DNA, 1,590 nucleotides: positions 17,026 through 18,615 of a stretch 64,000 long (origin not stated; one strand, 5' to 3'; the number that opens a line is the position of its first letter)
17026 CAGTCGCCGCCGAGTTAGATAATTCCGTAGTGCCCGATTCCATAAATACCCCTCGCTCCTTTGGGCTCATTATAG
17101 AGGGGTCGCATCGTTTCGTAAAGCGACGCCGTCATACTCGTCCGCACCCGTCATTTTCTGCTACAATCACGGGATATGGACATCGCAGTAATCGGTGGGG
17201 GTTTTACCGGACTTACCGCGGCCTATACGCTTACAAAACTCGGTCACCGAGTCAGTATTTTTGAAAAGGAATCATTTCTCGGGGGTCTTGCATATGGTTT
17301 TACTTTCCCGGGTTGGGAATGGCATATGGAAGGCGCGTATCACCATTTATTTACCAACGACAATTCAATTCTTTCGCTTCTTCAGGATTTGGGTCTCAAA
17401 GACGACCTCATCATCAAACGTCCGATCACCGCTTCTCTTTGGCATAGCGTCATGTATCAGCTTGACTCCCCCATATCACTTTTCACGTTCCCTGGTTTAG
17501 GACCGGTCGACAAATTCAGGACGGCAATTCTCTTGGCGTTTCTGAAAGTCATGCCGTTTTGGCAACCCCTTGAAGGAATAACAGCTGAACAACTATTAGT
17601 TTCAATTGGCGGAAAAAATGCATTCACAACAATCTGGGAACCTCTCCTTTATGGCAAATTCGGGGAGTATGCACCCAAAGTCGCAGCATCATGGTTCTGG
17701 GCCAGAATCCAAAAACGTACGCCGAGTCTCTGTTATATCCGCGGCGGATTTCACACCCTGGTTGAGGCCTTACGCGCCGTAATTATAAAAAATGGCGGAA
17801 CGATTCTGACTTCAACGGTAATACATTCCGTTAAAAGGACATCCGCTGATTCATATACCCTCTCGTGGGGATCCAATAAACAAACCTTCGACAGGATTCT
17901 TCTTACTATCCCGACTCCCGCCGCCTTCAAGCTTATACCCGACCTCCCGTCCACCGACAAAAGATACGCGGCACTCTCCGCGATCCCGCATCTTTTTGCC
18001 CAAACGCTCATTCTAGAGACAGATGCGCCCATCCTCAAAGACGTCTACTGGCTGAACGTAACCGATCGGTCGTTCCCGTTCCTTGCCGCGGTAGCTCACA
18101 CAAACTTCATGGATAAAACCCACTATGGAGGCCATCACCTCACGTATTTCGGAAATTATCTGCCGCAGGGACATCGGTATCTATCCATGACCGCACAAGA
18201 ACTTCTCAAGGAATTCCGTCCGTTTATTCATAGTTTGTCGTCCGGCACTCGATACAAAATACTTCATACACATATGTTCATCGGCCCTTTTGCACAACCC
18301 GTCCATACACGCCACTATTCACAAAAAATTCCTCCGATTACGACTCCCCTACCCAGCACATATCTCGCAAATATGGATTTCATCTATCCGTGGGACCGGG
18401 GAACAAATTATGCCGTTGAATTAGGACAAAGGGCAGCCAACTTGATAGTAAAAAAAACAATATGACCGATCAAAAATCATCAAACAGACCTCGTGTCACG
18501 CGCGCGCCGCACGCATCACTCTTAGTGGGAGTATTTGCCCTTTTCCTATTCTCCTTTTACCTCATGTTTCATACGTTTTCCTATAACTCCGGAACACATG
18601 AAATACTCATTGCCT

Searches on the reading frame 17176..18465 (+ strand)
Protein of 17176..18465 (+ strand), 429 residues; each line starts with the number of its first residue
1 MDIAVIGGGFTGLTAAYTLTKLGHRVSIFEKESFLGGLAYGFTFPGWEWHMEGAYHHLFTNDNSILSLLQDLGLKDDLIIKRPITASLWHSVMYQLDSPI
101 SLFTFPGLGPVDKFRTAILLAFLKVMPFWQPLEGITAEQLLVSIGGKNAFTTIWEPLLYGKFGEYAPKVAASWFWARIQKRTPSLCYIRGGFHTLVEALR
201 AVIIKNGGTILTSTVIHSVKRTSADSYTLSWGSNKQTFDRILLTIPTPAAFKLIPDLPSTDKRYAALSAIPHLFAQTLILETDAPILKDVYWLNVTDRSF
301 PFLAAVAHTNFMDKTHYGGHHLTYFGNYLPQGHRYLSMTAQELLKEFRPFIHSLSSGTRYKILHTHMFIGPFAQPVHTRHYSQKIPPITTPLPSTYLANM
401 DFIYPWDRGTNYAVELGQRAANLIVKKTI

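Call 42: search_protein_families(library=pfam, proteins=[window:17176-18465:+], max_evalue=0.001)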
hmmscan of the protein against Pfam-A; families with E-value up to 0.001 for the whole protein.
window:17176-18465:+ (429 aa): 9 families
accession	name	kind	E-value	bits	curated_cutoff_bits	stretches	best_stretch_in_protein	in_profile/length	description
PF01593.30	Amino_oxidase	-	6.7e-25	88.7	19.8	1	10-424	1-442/443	Flavin containing amine oxidoreductase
PF13450.12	NAD_binding_8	-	3.6e-13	50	21.9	1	5-71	1-67/68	NAD(P)-binding Rossmann-like domain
PF01266.30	DAO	-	3.5e-10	40.4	27.9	1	2-36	1-35/353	FAD dependent oxidoreductase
PF12831.13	FAD_oxidored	-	7.8e-07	29.2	27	1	2-39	1-38/416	FAD dependent oxidoreductase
PF00890.30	FAD_binding_2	-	7.1e-06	25.9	20.4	1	2-37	1-36/414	FAD binding domain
PF00070.33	Pyr_redox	-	1e-05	26.4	22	1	3-33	2-32/82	Pyridine nucleotide-disulphide oxidoreductase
PF03486.20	HI0933_like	-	1.6e-05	24.9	50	0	2-35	2-35/244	HI0933-like protein Rossmann domain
PF07992.20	Pyr_redox_2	-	5.6e-05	23.2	26.1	1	2-33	2-175/291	Pyridine nucleotide-disulphide oxidoreductase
PF01946.23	Thi4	-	9.1e-05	22.2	26.2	1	1-39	18-57/235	Thi4 family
